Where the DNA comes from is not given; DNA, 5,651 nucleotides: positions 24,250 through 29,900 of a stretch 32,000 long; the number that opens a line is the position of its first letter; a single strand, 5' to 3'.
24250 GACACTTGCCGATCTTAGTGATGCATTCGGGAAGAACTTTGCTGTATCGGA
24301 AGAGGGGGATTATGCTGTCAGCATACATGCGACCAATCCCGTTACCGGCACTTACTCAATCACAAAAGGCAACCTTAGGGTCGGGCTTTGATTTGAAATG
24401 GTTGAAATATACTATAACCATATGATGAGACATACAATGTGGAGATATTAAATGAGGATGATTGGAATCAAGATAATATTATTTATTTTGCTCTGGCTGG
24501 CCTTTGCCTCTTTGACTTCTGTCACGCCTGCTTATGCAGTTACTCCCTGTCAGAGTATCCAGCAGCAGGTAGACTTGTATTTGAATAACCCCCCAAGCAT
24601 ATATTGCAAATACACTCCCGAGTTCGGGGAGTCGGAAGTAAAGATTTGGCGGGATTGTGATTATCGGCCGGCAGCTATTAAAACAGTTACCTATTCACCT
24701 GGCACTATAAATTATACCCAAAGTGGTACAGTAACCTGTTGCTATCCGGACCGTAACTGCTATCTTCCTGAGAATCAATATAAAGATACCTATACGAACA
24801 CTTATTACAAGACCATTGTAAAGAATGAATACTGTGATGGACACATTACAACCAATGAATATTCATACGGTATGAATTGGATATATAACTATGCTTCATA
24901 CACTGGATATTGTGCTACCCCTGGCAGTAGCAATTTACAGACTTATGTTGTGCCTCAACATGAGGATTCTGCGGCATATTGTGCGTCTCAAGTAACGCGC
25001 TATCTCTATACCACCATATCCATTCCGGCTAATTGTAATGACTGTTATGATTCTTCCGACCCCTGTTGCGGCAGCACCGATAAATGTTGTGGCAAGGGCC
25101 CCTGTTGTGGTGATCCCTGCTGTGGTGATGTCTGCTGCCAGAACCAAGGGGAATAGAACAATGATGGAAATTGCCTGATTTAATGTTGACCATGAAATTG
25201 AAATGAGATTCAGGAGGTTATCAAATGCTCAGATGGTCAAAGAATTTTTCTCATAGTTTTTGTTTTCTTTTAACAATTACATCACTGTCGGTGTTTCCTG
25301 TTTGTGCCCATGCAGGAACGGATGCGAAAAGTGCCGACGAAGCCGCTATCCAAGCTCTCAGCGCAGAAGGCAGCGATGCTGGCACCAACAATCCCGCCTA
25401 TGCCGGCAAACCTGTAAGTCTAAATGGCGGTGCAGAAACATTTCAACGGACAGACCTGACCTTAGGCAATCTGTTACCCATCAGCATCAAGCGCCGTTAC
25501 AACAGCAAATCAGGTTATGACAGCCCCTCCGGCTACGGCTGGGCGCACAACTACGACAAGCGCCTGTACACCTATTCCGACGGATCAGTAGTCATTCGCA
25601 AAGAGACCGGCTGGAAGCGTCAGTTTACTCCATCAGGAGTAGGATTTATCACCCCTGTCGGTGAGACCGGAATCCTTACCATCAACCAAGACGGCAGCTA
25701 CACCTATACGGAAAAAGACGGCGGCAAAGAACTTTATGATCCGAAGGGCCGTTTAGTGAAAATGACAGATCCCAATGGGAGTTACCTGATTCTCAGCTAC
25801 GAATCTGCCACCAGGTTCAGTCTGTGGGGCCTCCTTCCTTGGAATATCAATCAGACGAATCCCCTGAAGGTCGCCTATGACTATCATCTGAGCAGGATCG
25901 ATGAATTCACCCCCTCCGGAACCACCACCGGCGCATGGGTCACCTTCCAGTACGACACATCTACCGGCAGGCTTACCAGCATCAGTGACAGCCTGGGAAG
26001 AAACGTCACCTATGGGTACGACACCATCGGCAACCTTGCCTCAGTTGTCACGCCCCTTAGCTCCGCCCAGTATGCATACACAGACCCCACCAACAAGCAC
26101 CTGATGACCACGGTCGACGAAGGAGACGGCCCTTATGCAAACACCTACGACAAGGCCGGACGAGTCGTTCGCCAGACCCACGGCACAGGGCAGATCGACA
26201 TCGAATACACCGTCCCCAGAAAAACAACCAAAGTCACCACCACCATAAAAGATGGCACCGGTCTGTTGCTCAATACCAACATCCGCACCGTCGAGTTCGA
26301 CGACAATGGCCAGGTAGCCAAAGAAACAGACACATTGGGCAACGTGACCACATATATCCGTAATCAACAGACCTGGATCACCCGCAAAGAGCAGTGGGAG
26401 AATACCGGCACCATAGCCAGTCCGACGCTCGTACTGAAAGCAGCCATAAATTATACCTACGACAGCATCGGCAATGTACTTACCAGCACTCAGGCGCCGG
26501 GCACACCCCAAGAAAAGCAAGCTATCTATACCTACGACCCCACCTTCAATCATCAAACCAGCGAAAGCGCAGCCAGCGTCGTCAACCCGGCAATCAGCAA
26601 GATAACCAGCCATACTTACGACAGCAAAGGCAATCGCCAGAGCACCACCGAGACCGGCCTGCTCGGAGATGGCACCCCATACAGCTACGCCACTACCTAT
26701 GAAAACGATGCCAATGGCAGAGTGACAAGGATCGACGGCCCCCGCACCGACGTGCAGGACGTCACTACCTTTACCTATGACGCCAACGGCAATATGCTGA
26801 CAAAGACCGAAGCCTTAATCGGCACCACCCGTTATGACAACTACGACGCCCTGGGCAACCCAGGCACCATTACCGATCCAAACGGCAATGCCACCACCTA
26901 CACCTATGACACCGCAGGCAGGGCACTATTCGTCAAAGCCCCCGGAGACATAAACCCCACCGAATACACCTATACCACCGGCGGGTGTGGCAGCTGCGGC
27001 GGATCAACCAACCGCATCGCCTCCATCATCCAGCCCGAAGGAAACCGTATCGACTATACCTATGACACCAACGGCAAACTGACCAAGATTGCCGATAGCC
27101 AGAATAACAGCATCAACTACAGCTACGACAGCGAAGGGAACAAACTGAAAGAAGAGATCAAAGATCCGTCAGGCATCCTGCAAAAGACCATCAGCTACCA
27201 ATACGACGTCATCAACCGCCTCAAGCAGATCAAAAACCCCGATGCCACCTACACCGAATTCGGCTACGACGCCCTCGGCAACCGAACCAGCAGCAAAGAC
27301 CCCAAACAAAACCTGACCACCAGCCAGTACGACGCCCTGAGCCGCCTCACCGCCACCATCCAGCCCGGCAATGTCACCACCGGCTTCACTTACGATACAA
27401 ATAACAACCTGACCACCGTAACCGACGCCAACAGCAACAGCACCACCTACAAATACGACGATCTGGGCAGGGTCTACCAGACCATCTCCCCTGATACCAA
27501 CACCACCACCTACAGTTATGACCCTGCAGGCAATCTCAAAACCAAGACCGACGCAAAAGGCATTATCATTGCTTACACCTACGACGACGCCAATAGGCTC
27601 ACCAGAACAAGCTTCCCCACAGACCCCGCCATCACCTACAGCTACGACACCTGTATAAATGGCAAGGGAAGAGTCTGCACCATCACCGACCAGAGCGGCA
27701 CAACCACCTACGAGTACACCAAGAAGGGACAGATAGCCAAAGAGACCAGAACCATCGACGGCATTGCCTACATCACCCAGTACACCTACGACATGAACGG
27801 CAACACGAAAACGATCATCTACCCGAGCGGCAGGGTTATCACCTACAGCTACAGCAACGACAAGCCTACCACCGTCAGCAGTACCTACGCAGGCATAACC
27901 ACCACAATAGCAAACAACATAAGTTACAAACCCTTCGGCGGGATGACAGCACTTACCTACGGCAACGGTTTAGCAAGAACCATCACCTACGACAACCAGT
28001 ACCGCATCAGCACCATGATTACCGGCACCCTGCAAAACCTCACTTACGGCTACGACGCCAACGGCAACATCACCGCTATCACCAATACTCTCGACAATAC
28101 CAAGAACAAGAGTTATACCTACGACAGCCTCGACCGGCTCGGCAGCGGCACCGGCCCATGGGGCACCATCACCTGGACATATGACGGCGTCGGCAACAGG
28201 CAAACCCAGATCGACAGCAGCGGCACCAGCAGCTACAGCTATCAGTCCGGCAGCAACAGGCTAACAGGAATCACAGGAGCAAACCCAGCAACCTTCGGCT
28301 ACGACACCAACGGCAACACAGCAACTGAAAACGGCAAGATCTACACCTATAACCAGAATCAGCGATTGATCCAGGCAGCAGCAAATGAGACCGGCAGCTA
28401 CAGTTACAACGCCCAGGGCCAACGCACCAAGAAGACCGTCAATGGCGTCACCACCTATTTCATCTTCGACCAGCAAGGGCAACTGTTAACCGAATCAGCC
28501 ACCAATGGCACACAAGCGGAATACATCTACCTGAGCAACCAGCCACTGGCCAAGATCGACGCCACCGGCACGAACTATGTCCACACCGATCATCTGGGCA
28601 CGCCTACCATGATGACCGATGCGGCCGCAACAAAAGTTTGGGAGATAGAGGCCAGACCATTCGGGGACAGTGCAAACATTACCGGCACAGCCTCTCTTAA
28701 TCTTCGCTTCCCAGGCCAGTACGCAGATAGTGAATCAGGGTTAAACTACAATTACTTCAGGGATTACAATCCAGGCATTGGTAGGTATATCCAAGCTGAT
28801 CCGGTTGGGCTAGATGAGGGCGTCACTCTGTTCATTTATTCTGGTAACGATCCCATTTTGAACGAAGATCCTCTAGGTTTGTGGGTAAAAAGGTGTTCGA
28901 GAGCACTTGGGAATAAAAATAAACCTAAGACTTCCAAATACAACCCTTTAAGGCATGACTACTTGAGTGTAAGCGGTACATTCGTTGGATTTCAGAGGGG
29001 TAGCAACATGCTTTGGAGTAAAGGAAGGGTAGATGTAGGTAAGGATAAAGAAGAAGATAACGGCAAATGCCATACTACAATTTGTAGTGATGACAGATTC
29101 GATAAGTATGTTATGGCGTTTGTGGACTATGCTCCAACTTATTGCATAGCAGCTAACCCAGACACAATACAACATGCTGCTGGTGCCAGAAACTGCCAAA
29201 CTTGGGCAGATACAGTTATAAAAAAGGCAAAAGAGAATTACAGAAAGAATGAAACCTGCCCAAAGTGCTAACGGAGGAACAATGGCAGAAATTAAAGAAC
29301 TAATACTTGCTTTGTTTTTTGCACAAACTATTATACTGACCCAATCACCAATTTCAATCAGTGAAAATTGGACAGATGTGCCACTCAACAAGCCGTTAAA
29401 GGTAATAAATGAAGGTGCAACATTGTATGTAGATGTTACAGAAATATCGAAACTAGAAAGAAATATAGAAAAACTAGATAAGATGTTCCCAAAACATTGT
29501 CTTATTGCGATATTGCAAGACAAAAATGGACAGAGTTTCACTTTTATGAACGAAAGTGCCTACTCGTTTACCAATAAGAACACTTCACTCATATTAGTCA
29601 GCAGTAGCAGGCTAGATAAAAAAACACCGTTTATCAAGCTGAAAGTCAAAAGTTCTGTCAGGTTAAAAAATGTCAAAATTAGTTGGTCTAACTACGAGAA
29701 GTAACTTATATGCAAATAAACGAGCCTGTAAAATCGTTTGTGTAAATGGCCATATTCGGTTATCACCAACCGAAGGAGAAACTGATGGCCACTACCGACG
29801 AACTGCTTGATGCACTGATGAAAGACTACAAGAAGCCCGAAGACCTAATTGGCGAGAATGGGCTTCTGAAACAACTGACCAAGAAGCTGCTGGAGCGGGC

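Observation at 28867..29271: Compositional break exactly at DPLGL; 129-aa toxin tip with His-then-Cys motifs reminiscent of permuted NlpC/P60 (LRAT-like) enzymes plus a possible 4-Cys zinc site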

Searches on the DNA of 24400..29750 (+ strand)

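Call 79: search_dna_similar(query=window:24400-29750:+, collection=plasmids, mode=near, max_rows=5)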
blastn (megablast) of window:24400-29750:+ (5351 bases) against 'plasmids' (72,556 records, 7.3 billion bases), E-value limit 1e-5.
No match.
